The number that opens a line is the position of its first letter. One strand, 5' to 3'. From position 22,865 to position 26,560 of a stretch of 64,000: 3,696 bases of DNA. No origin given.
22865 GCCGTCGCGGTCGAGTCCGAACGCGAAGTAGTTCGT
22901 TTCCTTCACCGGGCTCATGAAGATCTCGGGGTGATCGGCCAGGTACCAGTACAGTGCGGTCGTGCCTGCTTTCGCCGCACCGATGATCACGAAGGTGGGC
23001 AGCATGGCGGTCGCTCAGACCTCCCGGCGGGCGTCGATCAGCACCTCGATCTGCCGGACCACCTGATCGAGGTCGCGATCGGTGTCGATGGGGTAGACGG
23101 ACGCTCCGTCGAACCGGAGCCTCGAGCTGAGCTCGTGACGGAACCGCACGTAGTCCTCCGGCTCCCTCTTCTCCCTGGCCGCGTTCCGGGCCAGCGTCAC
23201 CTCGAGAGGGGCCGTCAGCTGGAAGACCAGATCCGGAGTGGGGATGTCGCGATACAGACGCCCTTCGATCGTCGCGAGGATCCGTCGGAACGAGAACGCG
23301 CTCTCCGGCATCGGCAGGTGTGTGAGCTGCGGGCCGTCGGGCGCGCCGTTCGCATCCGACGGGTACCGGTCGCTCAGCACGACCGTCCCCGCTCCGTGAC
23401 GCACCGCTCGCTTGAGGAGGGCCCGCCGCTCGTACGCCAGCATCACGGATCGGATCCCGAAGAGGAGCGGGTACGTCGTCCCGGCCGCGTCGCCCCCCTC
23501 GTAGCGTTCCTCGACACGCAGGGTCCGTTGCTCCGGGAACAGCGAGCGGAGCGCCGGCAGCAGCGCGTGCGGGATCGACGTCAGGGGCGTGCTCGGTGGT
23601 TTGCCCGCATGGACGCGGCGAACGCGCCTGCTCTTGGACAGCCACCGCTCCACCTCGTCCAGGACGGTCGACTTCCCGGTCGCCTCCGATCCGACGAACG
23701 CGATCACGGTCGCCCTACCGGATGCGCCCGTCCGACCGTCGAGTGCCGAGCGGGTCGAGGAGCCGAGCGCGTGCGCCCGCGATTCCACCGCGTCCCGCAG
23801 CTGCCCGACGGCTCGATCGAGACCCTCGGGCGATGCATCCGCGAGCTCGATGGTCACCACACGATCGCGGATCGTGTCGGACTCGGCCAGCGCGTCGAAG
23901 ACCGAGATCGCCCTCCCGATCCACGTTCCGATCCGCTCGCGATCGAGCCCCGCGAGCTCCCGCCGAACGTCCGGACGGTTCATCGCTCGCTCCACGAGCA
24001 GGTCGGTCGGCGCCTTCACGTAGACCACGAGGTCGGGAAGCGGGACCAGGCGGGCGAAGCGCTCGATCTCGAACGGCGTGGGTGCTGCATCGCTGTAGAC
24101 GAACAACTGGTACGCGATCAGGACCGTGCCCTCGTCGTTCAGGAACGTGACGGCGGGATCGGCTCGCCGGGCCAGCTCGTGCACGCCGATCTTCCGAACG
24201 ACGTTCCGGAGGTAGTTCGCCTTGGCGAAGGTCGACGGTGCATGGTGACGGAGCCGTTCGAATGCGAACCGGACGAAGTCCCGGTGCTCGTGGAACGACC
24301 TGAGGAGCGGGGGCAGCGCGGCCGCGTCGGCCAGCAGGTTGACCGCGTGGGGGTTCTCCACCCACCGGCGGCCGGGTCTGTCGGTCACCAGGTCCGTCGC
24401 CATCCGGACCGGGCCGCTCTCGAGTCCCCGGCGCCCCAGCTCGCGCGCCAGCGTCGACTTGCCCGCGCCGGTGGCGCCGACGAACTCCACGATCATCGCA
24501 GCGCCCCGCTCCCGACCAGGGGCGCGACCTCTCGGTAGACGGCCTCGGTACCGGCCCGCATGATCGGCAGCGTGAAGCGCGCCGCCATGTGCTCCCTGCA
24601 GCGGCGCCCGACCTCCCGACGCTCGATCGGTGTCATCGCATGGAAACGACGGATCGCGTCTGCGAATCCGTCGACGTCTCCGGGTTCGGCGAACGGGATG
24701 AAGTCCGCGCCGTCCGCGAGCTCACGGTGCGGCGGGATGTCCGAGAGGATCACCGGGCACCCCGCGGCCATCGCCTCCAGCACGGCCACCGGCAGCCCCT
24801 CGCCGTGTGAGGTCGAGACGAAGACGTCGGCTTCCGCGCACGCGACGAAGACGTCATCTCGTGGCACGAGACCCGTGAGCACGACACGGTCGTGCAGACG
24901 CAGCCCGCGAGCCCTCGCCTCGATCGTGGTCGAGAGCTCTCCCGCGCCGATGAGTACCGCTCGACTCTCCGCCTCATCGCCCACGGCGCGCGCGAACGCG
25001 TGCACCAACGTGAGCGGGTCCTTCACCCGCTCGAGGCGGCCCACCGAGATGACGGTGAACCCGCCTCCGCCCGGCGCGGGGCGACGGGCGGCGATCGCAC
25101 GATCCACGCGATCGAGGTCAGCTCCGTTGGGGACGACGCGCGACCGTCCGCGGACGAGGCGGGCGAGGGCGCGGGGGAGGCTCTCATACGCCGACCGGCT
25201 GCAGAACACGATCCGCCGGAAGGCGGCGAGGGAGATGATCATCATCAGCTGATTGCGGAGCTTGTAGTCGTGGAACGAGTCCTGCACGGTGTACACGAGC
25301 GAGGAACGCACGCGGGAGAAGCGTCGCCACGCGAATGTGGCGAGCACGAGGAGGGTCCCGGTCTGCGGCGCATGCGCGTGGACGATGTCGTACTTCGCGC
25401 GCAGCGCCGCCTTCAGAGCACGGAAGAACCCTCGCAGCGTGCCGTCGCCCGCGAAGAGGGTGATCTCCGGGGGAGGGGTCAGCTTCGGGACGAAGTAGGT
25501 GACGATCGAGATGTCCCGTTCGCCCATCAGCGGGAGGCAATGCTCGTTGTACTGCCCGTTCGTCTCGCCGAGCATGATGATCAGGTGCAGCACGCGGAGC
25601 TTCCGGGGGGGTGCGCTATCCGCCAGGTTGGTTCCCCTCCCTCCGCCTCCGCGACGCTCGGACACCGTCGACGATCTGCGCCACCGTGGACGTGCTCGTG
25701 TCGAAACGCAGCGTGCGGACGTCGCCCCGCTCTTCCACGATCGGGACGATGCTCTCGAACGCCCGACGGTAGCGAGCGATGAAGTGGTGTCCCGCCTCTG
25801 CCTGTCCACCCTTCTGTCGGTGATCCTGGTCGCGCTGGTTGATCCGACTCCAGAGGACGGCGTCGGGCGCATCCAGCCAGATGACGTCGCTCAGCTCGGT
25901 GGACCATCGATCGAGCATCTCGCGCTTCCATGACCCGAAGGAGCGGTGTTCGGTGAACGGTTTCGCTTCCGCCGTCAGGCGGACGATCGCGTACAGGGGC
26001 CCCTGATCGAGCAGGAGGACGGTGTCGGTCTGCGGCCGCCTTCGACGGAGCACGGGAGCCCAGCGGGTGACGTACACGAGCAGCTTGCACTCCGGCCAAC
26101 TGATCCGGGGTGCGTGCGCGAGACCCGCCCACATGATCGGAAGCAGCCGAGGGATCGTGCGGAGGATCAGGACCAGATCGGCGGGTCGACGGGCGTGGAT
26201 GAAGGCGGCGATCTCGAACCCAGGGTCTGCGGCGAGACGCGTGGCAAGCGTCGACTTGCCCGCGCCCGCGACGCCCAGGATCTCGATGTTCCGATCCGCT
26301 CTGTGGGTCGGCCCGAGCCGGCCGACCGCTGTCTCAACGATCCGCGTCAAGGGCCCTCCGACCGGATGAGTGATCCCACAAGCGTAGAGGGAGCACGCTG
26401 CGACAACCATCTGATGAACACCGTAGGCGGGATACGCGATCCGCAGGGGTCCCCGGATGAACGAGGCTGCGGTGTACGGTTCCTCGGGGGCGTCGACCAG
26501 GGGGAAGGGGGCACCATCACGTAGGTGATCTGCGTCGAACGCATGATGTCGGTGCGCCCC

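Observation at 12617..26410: Four related P-loop kinase-fold modules in three ORFs, one fused to a nucleotidyltransferase domain, embedded in the sulfotransferase locus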

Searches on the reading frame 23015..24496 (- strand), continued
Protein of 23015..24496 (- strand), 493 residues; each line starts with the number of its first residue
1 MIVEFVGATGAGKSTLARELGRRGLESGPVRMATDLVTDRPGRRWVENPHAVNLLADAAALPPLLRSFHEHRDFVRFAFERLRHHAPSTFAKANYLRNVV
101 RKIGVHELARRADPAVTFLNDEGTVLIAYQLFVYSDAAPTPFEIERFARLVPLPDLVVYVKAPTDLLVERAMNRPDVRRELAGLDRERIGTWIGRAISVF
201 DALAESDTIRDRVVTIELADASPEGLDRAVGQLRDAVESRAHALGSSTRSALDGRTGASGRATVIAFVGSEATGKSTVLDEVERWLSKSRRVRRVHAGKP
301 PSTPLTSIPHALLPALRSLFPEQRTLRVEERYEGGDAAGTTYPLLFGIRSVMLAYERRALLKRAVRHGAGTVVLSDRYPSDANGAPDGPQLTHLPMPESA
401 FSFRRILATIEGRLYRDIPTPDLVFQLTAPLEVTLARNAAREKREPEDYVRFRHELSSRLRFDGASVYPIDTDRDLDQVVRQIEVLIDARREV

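Call 46: fold_search(model_id=the predicted structure, library=pdb)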
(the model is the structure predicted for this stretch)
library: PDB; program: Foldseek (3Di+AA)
matches with E <= 10: 1168; with E <= 0.001: 194
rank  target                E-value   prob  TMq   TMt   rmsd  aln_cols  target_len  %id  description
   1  9fqr_Xf               2.4e-07  1.00  0.22  0.09  27.0       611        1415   11  96-nm repeat of axonemal doublet microtubules from bovine sperm (released 2025-03-26)
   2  6ln3                  3.5e-06  1.00  0.28  0.62   6.0       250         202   16  Crystal structure of adenylate kinase from an extremophilic archaeon Aeropyrum pernix with ATP and AMP (released 2020-04-22)
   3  4dwj_C                5.4e-06  1.00  0.30  0.67   8.2       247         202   19  Crystal structure of Thymidylate Kinase from Staphylococcus aureus in complex with Thymidine Monophosphate (released 2012-03-07)
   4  4dwj_A                7.8e-06  1.00  0.28  0.64   9.0       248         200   19  Crystal structure of Thymidylate Kinase from Staphylococcus aureus in complex with Thymidine Monophosphate (released 2012-03-07)
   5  2ccj_A                8.7e-06  1.00  0.28  0.66   8.9       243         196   18  Crystal structure of S. aureus thymidylate kinase complexed with thymidine monophosphate (released 2006-03-08)
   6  4mqb_A                1.0e-05  1.00  0.28  0.62   9.0       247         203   18  Crystal structure of thymidylate kinase from Staphylococcus aureus in complex with 2-(N-morpholino)ethanesulfonic acid (released 2013-10-23)
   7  4qgh_B                1.1e-05  1.00  0.31  0.70   6.4       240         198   19  S.aureus TMK in complex with potent inhibitor compound 47 (released 2014-06-11)
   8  4f4i_A                1.1e-05  1.00  0.29  0.67   8.5       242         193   19  Crystal structure of Thymidylate Kinase from Staphylococcus aureus in apo-form (released 2012-05-23)
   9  4dwj_H                1.3e-05  1.00  0.29  0.68   6.6       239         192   19  Crystal structure of Thymidylate Kinase from Staphylococcus aureus in complex with Thymidine Monophosphate (released 2012-03-07)
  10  2bwj_B                1.4e-05  1.00  0.23  0.49   8.3       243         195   14  Structure of adenylate kinase 5 (released 2005-07-21)
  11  4eaq_A                1.5e-05  1.00  0.32  0.72   5.8       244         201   19  Crystal structure of Thymidylate Kinase from Staphylococcus aureus in complex with 3'-Azido-3'-Deoxythymidine-5'-Monop (released 2012-04-11)
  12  3kfx_A                1.6e-05  1.00  0.28  0.53   8.4       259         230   16  Human dCK complex with 5-Me dC and ADP (released 2010-09-15)
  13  2ccg_B                1.9e-05  1.00  0.30  0.67   6.4       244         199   20  Crystal structure of His-tagged S. aureus thymidylate kinase complexed with thymidine monophosphate (TMP) (released 2006-03-08)
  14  4f4i_B                2.0e-05  1.00  0.28  0.64   9.0       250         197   17  Crystal structure of Thymidylate Kinase from Staphylococcus aureus in apo-form (released 2012-05-23)
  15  4dwj_B                2.1e-05  1.00  0.30  0.67   8.2       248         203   18  Crystal structure of Thymidylate Kinase from Staphylococcus aureus in complex with Thymidine Monophosphate (released 2012-03-07)
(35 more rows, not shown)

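Call 59: search_protein_families(library=padloc, proteins=[window:23015-24496:-, P0093], max_evalue=0.01)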
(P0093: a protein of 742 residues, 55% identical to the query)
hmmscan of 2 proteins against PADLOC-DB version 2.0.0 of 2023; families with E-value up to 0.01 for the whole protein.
window:23015-24496:- (493 aa): 3 families
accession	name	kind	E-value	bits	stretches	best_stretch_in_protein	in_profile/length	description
PDLC02911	VakA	-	1.7e-06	26.7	0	264-282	4-22/163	-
PDLC04140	mad8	-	0.0016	16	1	3-79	30-85/314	mads_8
PDLC03841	LeoBC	-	0.003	14.7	0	5-21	82-98/601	-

P0093 (742 aa): 2 families
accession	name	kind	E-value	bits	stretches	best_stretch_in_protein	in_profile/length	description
PDLC02911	VakA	-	5.7e-09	34.7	0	666-710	86-130/163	-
PDLC04135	mad3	-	0.0053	14.3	0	6-22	28-44/374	mads_3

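Call 76: find_encoding_contigs(protein=P0110, flank=10000, max_places=1)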
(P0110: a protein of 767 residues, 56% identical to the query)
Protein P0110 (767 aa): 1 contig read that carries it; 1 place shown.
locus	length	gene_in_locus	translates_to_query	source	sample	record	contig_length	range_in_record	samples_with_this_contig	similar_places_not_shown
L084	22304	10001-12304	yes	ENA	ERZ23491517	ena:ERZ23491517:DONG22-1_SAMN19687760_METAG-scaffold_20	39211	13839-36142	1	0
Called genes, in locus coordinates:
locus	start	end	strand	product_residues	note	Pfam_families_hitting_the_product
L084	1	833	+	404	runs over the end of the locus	PF04932:Wzy_C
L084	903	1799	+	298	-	PF00685:Sulfotransfer_1, PF13469:Sulfotransfer_3 (weak)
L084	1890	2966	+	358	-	PF13439:Glyco_transf_4, PF13579:Glyco_trans_4_4, PF20706:GT4-conflict, PF00534:Glycos_transf_1, PF13692:Glyco_trans_1_4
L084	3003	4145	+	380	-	PF13439:Glyco_transf_4, PF00534:Glycos_transf_1, PF13692:Glyco_trans_1_4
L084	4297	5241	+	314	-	PF01073:3Beta_HSD, PF01370:Epimerase, PF02719:Polysacc_synt_2, PF04321:RmlD_sub_bind, PF05368:NmrA (weak), PF13460:NAD_binding_10 (weak), PF16363:GDP_Man_Dehyd, PF07993:NAD_binding_4 (weak)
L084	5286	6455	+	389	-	PF13439:Glyco_transf_4, PF13477:Glyco_trans_4_2, PF13579:Glyco_trans_4_4, PF00534:Glycos_transf_1, PF13692:Glyco_trans_1_4, PF13524:Glyco_trans_1_2 (weak)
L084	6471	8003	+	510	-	PF13727:CoA_binding_3 (weak), PF02397:Bac_transf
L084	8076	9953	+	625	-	-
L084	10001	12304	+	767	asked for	PF02223:Thymidylate_kin (faint), PF13207:AAA_17 (faint), PF13238:AAA_18 (weak), PF13401:AAA_22 (faint), PF13671:AAA_33 (faint)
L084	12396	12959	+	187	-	PF04203:Sortase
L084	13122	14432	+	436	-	-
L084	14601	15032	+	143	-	PF00571:CBS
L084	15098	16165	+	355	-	PF00149:Metallophos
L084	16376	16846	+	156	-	PF00571:CBS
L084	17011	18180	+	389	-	PF01950:FBPase_3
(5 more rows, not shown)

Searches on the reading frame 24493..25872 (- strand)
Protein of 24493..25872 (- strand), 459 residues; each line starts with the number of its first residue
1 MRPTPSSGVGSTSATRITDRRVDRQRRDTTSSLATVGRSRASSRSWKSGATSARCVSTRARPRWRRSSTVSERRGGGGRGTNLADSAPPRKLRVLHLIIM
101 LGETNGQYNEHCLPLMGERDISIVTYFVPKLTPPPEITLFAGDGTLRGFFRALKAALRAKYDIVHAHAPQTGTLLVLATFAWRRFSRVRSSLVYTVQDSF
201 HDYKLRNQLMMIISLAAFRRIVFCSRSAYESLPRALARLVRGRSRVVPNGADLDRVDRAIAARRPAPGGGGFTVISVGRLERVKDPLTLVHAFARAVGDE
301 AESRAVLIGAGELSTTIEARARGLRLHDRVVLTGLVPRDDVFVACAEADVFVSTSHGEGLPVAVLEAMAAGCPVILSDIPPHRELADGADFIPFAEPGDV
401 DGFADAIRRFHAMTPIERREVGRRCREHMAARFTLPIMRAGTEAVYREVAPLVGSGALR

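Call 5: search_protein_families(library=pfam, proteins=[window:24493-25872:-], max_evalue=0.01)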
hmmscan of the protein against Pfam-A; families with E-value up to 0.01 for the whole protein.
window:24493-25872:- (459 aa): 6 families
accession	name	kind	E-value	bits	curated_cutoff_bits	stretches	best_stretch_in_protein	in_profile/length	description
PF13692.12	Glyco_trans_1_4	-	3.1e-26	92.8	27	1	273-410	3-139/142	Glycosyl transferases group 1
PF00534.26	Glycos_transf_1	-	3.2e-25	89.1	26.4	1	269-419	13-163/172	Glycosyl transferases group 1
PF13439.12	Glyco_transf_4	-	9e-10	39.3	28.5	1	146-255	58-170/170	Glycosyltransferase Family 4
PF13524.12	Glyco_trans_1_2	-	2.9e-09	37.5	25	1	329-434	28-134/144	Glycosyl transferase-like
PF20706.3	GT4-conflict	-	1.6e-06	27.8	26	1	261-378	187-312/385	Family 4 Glycosyltransferase in conflict systems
PF13579.12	Glyco_trans_4_4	-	1.5e-05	25.8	29.7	1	144-250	58-158/158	Glycosyl transferase 4-like domain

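Call 6: search_protein_families(library=ncbifam, proteins=[window:24493-25872:-], max_evalue=0.01)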
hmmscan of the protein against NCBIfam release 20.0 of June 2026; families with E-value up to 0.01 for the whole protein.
window:24493-25872:- (459 aa): 30 families (the best 25 are shown)
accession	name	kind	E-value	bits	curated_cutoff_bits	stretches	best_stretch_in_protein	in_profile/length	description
NF041876.1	EPS_EpsE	equivalog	3.1e-29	102.4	400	1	160-434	111-381/389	exopolysaccharide biosynthesis GT4 family glycosyltransferase EpsE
TIGR03088.1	stp2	hypoth_equivalog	1.4e-26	93.4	409.05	1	243-449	161-373/374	TIGR03088 family PEP-CTERM/XrtA system glycosyltransferase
TIGR04047.1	MSMEG_0565_glyc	hypoth_equivalog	3.8e-23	82.2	259.85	1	147-425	73-351/373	MSMEG_0565 family glycosyltransferase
NF038011.1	PelF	equivalog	3.1e-13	49.6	100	1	242-390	280-426/489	GT4 family glycosyltransferase PelF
TIGR03999.1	thiol_BshA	equivalog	9.9e-13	47.7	273.7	1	271-449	199-373/375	N-acetyl-alpha-D-glucosaminyl L-malate synthase BshA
TIGR04063.1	stp3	hypoth_equivalog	1.3e-12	47.4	442.05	1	288-448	230-394/397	TIGR04063 family PEP-CTERM/XrtA system glycosyltransferase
NF011726.0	PRK15179.1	equivalog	1.5e-12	46.7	733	1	270-442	516-687/694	Vi polysaccharide biosynthesis protein TviE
NF038229.1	Glyco4_Geo_Pelo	equivalog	8.3e-12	44.8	400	1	158-384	53-274/338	GPMC system family 4 glycosyltransferase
TIGR04348.1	TIGR04348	equivalog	1.3e-11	44.2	300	1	192-412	72-276/310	selenoneine biosynthesis selenosugar synthase SenB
NF047684.1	TeichurnBiosyTuaC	equivalog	8.9e-11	41.3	550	1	274-408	222-349/391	teichuronic acid biosynthesis protein TuaC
TIGR04157.1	glyco_rSAM_CFB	subfamily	6.8e-10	38.5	400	1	274-386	230-339/406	TIGR04157 family glycosyltransferase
TIGR03449.1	mycothiol_MshA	equivalog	2.6e-09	36.5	462.5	1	243-449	189-403/406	D-inositol-3-phosphate glycosyltransferase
TIGR04005.1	wcaL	equivalog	5e-09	35.5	537.6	1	268-434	219-391/406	colanic acid biosynthesis glycosyltransferase WcaL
NF049988.1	MGlcDAGSynMgs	equivalog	9.5e-09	35.1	400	1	271-376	213-318/398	alpha-monoglucosyldiacylglycerol synthase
NF050063.1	ProtGlycPglJ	equivalog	9.9e-09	34.9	500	1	273-378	196-296/363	N-acetylgalactosamine-N,N'-diacetylbacillosaminyl-diphospho-undecaprenol 4-alpha-N-acetylgalactosaminyltransferase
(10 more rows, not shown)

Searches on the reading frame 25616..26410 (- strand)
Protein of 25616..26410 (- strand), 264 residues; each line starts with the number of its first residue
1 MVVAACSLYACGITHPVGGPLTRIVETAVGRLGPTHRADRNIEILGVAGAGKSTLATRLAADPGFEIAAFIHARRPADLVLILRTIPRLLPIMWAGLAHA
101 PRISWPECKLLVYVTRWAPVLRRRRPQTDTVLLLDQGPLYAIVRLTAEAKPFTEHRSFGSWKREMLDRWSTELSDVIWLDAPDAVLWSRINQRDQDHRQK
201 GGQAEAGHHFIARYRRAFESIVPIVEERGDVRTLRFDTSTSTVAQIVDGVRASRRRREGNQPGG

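Call 5: search_protein_families(library=pfam, proteins=[window:25616-26410:-], max_evalue=0.01)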
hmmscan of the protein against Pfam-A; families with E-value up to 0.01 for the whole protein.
window:25616-26410:- (264 aa): 3 families
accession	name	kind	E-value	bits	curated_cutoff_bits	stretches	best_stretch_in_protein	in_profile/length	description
PF13238.12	AAA_18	-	4.3e-06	27.6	29.4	0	42-62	1-21/128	AAA domain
PF13671.12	AAA_33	-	1.3e-05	26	27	0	44-66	4-26/143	AAA domain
PF01712.25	dNK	-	0.0066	16.7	27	0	43-67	2-26/203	Deoxynucleoside kinase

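Call 6: search_protein_families(library=ncbifam, proteins=[window:25616-26410:-], max_evalue=0.01)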
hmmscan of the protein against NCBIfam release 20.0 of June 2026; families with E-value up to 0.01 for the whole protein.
window:25616-26410:- (264 aa): 6 families
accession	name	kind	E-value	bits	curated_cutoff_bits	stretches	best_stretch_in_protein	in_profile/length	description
NF001381.0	PRK00279.1-3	equivalog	1.2e-06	28.4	187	1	163-243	97-177/188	adenylate kinase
NF011100.0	PRK14527.1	equivalog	0.00053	19.7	154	0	165-234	104-173/191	adenylate kinase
NF011105.0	PRK14532.1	equivalog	0.00063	19.3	162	1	164-250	98-184/189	adenylate kinase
NF040667.1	hom_kin_desulfo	exception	0.0021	17.9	197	1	41-66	2-27/163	homoserine kinase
NF010552.0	PRK13946.1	equivalog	0.0071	16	186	0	36-61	20-45/198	shikimate kinase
NF006743.0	PRK09270.1-2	equivalog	0.0095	15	227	0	42-68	31-57/217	nucleoside/nucleotide kinase family protein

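Call 15: find_homologous_proteins(query=window:25616-26410:-)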
Query window:25616-26410:- (264 aa): 195 proteins with E <= 0.001 among 8000 candidates; the best 120 are listed.
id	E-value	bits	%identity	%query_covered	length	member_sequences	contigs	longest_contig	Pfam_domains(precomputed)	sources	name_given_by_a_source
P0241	1.8e-145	501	91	92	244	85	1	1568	PF13238.13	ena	-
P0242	2.7e-142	491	90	92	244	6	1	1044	PF13238.13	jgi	jgi:shikimate kinase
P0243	2.3e-141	488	90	92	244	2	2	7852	PF13238.13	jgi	jgi:adenylate kinase family enzyme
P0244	3.2e-141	487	89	92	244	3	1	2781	PF13238.13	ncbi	-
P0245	9.5e-141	486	89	92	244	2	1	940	PF13238.13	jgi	jgi:adenylate kinase family enzyme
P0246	1.2e-139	482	89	92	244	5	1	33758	-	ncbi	ncbi:MAG TPA: hypothetical protein VF195_01640 [Actinomycetota bacterium]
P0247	4.5e-139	480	89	92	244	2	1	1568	PF13238.13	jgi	-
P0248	1.7e-136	472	88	92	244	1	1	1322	PF13238.13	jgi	jgi:predicted kinase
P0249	1.0e-135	469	88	92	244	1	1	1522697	PF13238.13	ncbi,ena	-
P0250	4.7e-135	467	87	92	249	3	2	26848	PF13238.13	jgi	jgi:adenylate kinase family enzyme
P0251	5.9e-135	467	87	92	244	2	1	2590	PF13238.13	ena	-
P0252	1.2e-134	466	88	93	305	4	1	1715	PF13671.13,PF13238.13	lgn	-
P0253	3.5e-134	464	87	92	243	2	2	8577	PF13238.13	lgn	-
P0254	3.5e-134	464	86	92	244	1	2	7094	PF13238.13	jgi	jgi:cytidylate kinase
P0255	9.4e-133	460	87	92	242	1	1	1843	PF13238.13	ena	-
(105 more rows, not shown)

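Call 27: search_solved_structures(query=A3, max_evalue=1, show_alignments=3)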
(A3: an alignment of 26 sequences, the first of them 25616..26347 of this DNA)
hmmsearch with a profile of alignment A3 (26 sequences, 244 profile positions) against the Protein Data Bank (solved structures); distinct sequences matched with E-value up to 1: 110 (the best 60 are shown).
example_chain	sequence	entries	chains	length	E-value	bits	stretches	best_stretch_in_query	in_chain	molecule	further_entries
4eun_A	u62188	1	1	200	5e-05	25.6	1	17-67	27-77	thermoresistant glucokinase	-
4cvn_A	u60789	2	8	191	0.00053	22.2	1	12-47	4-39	PUTATIVE ADENYLATE KINASE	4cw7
7e9v_A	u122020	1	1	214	0.0014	20.9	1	141-235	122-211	UMP-CMP kinase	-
1tev_A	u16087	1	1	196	0.0017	20.6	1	141-235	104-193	UMP-CMP kinase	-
3cm0_A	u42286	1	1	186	0.0017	20.5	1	143-217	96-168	Adenylate kinase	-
9nl5_E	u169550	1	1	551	0.0018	20.5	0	20-41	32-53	EttA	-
9nlb_E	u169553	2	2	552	0.0018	20.5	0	20-41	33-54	Energy-dependent translational throttle protein EttA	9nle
4fin_A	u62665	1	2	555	0.0019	20.4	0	20-41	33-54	EttA (YjjK) ABCF family protein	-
3j5s_D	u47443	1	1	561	0.0019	20.4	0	20-41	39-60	Energy-dependent translational throttle A (EttA)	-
6c2u_A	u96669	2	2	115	0.0041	19.3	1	11-52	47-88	phosphate-loop protein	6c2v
9d2f_A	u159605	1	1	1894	0.0071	18.5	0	4-45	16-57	Adenylate kinase 9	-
2zi3_A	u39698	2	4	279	0.01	18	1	126-178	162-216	Deoxycytidine kinase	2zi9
1knq_A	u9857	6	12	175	0.013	17.7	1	19-56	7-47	Gluconate kinase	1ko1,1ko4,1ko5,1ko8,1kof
3qej_A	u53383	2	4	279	0.014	17.6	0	126-177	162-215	Deoxycytidine kinase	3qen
2zi4_A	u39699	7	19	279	0.014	17.6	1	126-177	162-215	Deoxycytidine kinase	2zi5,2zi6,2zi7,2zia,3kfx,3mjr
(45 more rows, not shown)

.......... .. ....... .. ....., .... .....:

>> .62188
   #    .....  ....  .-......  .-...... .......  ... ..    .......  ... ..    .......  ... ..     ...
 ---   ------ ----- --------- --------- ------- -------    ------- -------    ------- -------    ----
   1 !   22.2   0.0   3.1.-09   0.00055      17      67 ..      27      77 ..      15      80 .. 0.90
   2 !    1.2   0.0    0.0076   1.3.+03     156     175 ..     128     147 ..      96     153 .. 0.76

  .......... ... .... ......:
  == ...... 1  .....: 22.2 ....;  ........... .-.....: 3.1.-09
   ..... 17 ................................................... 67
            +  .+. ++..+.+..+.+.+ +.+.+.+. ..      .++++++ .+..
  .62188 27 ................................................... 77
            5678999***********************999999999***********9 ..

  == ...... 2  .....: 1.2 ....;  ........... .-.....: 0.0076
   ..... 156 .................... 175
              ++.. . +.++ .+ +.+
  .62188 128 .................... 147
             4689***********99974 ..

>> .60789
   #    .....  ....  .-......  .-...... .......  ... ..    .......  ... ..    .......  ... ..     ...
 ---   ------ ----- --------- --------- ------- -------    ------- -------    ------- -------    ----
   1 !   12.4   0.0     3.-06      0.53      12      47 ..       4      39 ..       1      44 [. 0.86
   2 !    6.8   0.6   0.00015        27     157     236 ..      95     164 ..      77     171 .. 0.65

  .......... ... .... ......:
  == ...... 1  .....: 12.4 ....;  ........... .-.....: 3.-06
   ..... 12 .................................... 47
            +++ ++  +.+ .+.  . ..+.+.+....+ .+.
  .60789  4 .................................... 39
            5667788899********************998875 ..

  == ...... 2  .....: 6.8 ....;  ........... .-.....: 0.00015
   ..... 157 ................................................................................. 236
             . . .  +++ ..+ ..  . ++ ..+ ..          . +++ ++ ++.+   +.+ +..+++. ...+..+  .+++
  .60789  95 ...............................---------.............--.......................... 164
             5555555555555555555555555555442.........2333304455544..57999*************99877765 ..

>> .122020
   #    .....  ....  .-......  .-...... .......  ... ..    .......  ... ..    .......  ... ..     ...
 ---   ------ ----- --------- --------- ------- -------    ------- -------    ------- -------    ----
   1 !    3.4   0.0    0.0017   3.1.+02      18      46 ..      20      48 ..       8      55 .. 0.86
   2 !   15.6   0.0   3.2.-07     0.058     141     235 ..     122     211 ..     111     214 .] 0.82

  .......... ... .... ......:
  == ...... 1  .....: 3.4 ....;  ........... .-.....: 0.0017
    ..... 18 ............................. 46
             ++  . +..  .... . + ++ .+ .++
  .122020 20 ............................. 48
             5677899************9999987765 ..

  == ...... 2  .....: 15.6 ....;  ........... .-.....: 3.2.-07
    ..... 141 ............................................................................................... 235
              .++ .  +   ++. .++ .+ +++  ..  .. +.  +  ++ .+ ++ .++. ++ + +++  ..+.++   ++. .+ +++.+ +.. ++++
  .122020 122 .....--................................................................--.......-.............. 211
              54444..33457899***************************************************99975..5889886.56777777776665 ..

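Call 59: search_protein_families(library=padloc, proteins=[window:25616-26347:-], max_evalue=0.01)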
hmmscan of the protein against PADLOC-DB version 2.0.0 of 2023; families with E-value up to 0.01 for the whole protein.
window:25616-26347:- (243 aa): 1 family
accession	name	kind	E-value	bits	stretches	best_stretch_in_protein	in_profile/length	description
PDLC02911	VakA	-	0.00011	20.8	0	21-47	5-31/163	-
